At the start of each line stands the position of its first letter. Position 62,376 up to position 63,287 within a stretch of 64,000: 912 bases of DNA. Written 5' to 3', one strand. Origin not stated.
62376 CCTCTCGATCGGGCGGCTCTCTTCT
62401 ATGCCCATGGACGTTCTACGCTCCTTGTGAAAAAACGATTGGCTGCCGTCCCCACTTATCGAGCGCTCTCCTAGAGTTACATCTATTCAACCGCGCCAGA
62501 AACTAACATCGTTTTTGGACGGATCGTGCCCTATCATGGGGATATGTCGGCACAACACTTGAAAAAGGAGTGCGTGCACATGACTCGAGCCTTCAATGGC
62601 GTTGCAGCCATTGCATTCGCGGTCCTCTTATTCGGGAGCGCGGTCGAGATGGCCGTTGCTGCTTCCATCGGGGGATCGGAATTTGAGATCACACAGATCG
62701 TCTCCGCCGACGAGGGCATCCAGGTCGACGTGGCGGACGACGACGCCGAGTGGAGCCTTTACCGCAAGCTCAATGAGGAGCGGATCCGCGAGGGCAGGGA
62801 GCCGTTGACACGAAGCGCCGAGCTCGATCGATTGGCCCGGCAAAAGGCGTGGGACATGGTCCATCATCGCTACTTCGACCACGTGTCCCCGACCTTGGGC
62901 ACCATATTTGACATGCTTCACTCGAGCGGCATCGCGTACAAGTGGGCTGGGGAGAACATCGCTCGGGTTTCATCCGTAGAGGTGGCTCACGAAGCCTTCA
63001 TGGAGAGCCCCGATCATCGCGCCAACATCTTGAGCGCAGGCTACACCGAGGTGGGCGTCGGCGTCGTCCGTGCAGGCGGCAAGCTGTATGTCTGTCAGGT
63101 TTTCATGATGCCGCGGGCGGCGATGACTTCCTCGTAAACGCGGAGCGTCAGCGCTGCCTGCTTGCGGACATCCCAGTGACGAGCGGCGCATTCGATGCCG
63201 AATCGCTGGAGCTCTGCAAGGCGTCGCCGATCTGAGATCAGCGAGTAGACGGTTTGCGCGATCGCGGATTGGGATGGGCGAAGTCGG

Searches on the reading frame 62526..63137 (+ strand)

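Call 50: search_protein_families(library=ncbifam, proteins=[window:62526-63137:+], max_evalue=1e-8)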
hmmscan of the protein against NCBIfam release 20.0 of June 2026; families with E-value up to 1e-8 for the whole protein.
window:62526-63137:+ (203 aa): 1 family
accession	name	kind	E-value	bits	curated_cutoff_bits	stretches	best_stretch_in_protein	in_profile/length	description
TIGR02909.1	spore_YkwD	subfamily_domain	2.1e-36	124.6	171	1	77-194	7-126/127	uncharacterized protein, YkwD family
